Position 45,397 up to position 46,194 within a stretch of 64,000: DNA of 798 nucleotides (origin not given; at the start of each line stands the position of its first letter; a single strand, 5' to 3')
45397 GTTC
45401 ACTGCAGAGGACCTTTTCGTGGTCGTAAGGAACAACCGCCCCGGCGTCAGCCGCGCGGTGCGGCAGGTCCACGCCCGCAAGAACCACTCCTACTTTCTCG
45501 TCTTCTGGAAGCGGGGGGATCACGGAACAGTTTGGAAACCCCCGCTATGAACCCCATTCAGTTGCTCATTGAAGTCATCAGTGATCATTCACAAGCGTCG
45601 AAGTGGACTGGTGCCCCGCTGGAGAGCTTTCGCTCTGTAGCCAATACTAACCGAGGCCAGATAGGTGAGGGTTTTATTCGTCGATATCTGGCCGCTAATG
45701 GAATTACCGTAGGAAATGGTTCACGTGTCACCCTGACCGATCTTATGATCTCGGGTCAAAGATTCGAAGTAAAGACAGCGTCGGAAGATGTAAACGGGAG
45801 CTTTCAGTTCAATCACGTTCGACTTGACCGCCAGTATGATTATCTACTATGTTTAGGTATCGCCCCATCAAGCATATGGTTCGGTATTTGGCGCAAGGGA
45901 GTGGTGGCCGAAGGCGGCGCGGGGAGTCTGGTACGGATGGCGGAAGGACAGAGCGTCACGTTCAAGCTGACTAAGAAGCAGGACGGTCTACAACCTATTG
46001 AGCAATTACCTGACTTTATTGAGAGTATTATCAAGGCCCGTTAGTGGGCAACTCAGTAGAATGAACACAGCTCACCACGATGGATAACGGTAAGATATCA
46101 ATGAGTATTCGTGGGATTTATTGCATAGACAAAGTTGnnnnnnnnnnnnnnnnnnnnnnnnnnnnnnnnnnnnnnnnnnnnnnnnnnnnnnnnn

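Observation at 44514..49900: Low-GC defense islet: ATGA-coupled type II RM pair, DUF1156 methylase and PspC-domain membrane protein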

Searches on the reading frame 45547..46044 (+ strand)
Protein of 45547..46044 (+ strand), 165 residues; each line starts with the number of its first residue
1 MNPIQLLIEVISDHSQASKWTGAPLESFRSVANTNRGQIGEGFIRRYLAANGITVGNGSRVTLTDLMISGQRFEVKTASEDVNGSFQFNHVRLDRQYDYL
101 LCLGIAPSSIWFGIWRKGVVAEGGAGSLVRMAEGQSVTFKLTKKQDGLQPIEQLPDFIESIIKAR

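Call 3: search_protein_families(library=pfam, proteins=[window:45547-46044:+], max_evalue=0.01)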
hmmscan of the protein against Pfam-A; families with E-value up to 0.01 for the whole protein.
window:45547-46044:+ (165 aa): 0 families

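Call 4: search_protein_families(library=padloc, proteins=[window:45547-46044:+], max_evalue=0.01)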
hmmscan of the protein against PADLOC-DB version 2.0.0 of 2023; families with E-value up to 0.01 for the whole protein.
window:45547-46044:+ (165 aa): 2 families
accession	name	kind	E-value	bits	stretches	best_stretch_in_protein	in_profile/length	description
PDLC03515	REase_II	-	7.5e-14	49.8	1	15-122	28-133/186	Type II restriction enzyme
PDLC03498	REase_II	-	5.8e-12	43.8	1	29-118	32-123/182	Type II restriction enzyme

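Call 5: search_protein_families(library=ncbifam, proteins=[window:45547-46044:+], max_evalue=0.01)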
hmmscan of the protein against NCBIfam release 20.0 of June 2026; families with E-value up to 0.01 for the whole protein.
window:45547-46044:+ (165 aa): 0 families

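Call 41: find_homologous_proteins(query=window:45547-46044:+, max_evalue=0.001)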
Query window:45547-46044:+ (165 aa): 1138 proteins with E <= 0.001 among 1190 candidates; the best 120 are listed.
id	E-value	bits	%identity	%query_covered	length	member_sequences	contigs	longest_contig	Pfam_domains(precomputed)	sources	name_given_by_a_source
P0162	1.7e-101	355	98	100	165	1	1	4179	-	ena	-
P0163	2.4e-89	315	86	100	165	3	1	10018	-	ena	-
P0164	4.3e-86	305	83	98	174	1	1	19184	-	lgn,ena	-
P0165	2.9e-81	289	83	96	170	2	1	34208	-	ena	-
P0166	8.7e-80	284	78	98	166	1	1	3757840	-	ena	-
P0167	2.2e-77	276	75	97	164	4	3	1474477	-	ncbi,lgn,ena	-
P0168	5.3e-74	265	73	98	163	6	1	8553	-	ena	-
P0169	1.8e-69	251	72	98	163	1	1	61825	-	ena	-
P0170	3.9e-69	250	68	99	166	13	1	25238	-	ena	-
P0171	8.7e-69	248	69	98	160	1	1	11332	-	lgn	-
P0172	9.3e-69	248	68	100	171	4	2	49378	-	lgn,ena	-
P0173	1.8e-68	247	68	100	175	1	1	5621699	-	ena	-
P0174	7.3e-68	245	70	96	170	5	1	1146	-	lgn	-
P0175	7.9e-68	245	71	97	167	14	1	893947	-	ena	-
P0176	3.8e-67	243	67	98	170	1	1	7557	-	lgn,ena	-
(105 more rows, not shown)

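Call 43: search_solved_structures(query=window:45547-46041:+, max_evalue=10)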
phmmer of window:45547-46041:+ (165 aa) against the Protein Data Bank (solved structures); distinct sequences matched with E-value up to 10: 4.
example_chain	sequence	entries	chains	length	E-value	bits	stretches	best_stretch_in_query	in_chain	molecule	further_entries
3sok_A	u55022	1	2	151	0.7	13.1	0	42-72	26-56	Fimbrial protein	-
4x1m_A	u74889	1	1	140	1.5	12.1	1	15-94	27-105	Profilin-1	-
1awi_A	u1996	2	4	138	1.5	12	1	15-93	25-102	PROFILIN | PROTEIN (PROFILIN)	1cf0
1cjf_A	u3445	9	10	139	1.6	12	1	15-93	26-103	PROTEIN (HUMAN PLATELET PROFILIN) | PROFILIN | PROFILIN I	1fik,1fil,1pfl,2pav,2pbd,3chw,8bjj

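Call 47: predict_structure(alignment_id=A1)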
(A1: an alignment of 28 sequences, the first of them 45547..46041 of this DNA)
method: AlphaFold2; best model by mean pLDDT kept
length: 165 residues; sequences in the alignment: 28
mean_pLDDT: 89.4   pTM: 0.82
mean pLDDT of the five models: 89.4, 82.5, 81.0, 81.0, 54.6
residues with pLDDT >= 90: 105; 70-90: 51; 50-70: 9; < 50: 0
segments of 3 or more residues with pLDDT < 50: none
pLDDT, mean of each block of 10 residues (from residue 1): 91 85 91 86 95 84 81 94 92 91 97 96 89 77 96 95 74
secondary structure, 60 per line:
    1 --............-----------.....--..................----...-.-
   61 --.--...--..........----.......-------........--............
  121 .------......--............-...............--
elements in order: H3-14 H26-30 H33-50 E55-57 E66-68 E71-80 E85-91 E99-106 E109-116 H117-121 E128-133 E136-144 H151-163

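Call 50: fold_search(model_id=the predicted structure, library=pdb)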
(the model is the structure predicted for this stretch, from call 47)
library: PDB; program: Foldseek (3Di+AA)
matches with E <= 10: 509; with E <= 0.001: 8
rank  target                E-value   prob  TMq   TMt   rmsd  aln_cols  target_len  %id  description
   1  4tkd_A                6.0e-05  1.00  0.42  0.54   4.8       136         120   17  Sulfolobus solfataricus HJC mutants (released 2015-08-12)
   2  9qcc_Q                3.9e-04  1.00  0.41  0.20   6.6       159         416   13  Activated XauSPARDA filament assembly with bound dsDNA substrate (released 2025-12-17)
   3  2ost_C                5.4e-04  1.00  0.49  0.57   5.0       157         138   11  The structure of a bacterial homing endonuclease : I-Ssp6803I (released 2007-03-20)
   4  2ost_A                6.5e-04  1.00  0.48  0.53   6.5       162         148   13  The structure of a bacterial homing endonuclease : I-Ssp6803I (released 2007-03-20)
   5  8q5n_B                7.4e-04  1.00  0.52  0.56   7.3       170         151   14  Apo form of restriction endonuclease NhoI. (released 2024-07-17)
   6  8rpx_C                7.9e-04  1.00  0.51  0.53   5.0       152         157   17  NhoI restriction endonuclease in complex with quadruply methylated DNA target (released 2024-07-17)
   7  9vx6_T                9.0e-04  1.00  0.40  0.20   6.5       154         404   13  Helical structure of gRNA-tDNA SPARDA complex (released 2026-01-14)
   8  9jsz_J                9.0e-04  0.99  0.36  0.18   7.1       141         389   17  active NbaSPARDA complexes (released 2025-04-02)
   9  8q5o_B                1.1e-03  1.00  0.46  0.50   7.9       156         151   16  N-terminal domain of restriction endonuclease Eco15I with tetra-methylated target DNA. (released 2024-07-17)
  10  9qcc_Y                1.5e-03  0.99  0.42  0.21   6.6       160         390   14  Activated XauSPARDA filament assembly with bound dsDNA substrate (released 2025-12-17)
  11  2ost_B                1.7e-03  1.00  0.50  0.55   5.2       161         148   11  The structure of a bacterial homing endonuclease : I-Ssp6803I (released 2007-03-20)
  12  4tkd_D                2.1e-03  1.00  0.39  0.52   4.4       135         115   17  Sulfolobus solfataricus HJC mutants (released 2015-08-12)
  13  1ob8_B                4.0e-03  0.99  0.41  0.50   6.1       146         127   11  Holliday Junction Resolving Enzyme (released 2004-10-15)
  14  1ob8_A                4.0e-03  0.99  0.40  0.52   6.1       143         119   11  Holliday Junction Resolving Enzyme (released 2004-10-15)
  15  9qcc_M                4.2e-03  0.97  0.40  0.20   6.8       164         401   13  Activated XauSPARDA filament assembly with bound dsDNA substrate (released 2025-12-17)
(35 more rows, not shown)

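Call 51: search_dna_similar(query=window:45547-46041:+, collection=plasmids, mode=protein, max_rows=15)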
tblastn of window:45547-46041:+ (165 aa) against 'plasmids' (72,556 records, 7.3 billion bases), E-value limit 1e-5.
No match.

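Call 52: find_related_loci(query=A1, collection=genome_contigs, flank=6000)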
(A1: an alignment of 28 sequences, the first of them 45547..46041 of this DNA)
Query A1 (165 aa) in genome_contigs; peptide patterns used: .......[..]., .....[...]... (x = any residue, [..] = any of these).
379 stretches matched a pattern; 360 encode a relative of the query (tblastn E <= 1e-3); the best 80 are kept; 80 distinct loci.
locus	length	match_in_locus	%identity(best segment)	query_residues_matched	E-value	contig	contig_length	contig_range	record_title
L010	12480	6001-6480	74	1-160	3e-83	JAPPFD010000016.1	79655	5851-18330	MAG: bacterium isolate RHO1_bin_22 NODE_728_length_79655_cov_43.428241, whole genome shotgun sequence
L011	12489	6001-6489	68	1-163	1e-75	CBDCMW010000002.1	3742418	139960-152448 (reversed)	MAG: Candidatus Aldehydirespirator sp. isolate e2a2a1f8-459e-4046-a8a7-43a5ecbda485 genome assembly, contig: contig_2, w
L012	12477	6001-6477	68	4-162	7e-74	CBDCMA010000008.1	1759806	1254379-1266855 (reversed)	MAG: bacterium isolate 6263ad5f-5925-4d78-8ae4-828cafc75c34 genome assembly, contig: contig_8, whole genome shotgun sequ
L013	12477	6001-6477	67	4-162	6e-73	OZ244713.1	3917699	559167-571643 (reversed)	MAG: bacterium isolate e5014806-8d25-4488-8218-63b8719b0073 genome assembly, chromosome: 1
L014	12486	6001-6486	67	1-162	1e-72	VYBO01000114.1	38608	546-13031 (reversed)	MAG: Acidimicrobiaceae bacterium isolate SB0673_bin_3 NODE_250_length_38608_cov_87.285451, whole genome shotgun sequence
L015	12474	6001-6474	68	1-158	6e-72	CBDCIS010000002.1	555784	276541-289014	MAG: Dehalococcoidia bacterium isolate 8e13df92-f4f3-4e34-85da-b913360e8956 genome assembly, contig: contig_2, whole gen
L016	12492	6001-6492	65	1-164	2e-71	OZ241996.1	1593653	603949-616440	MAG: bacterium isolate 138114a6-c459-4528-9bbc-32813c999549 genome assembly, chromosome: 1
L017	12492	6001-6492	66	1-164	3e-71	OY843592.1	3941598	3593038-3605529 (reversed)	MAG: bacterium isolate 70215dce-3925-452b-89ef-f300e4ed0d2f genome assembly, chromosome: 1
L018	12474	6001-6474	65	1-158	6e-71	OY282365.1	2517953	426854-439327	MAG: uncultured Dehalococcoidia bacterium isolate fd47c038-abb2-4c05-9cdb-6b11942eec52 genome assembly, chromosome: 1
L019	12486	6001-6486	65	1-162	2e-70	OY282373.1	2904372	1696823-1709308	MAG: uncultured Nitrospirales bacterium genome assembly, chromosome: 1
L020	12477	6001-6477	69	1-159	2e-70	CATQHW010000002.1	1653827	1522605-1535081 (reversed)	MAG: uncultured Spirochaetia bacterium isolate 66362a33-eddf-4579-992a-93dc3fc4ae3b genome assembly, contig: contig_2, w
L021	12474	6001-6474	68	1-158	2e-70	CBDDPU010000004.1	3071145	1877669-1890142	MAG: Dehalococcoidia bacterium isolate f7799225-1c54-49ab-8ee4-b01798a0f060 genome assembly, contig: contig_4, whole gen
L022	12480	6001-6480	64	1-160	9e-69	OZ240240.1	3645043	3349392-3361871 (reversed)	MAG: Dehalococcoidia bacterium isolate 9fa25b9b-25de-44f7-936b-2c4815794ad0 genome assembly, chromosome: 1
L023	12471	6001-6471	66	2-158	2e-68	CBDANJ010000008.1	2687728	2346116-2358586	MAG: Dehalococcoidia bacterium isolate 1adee7ed-d6c2-401a-a923-f2c387bbb7f6 genome assembly, contig: contig_7, whole gen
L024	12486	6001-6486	64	2-162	4e-68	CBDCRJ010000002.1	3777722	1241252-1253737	MAG: Dehalococcoidia bacterium isolate 2d39826d-14c6-4929-8ced-310aa4e6ff2e genome assembly, contig: contig_2, whole gen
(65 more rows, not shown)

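Call 54: find_encoding_contigs(protein=P0163, flank=10000, max_places=3)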
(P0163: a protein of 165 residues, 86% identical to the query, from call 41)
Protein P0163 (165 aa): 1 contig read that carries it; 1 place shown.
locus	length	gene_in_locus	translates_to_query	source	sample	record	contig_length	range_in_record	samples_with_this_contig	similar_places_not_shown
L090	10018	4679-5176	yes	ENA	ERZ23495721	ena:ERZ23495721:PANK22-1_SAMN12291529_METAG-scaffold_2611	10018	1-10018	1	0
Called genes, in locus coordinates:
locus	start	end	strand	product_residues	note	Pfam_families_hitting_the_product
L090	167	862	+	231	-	-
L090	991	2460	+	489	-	PF02789:Peptidase_M17_N, PF00883:Peptidase_M17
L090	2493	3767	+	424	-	PF02397:Bac_transf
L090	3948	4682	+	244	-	PF01555:N6_N4_Mtase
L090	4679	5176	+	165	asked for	-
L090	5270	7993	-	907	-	PF06634:DUF1156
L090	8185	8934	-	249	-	PF04024:PspC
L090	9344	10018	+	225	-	?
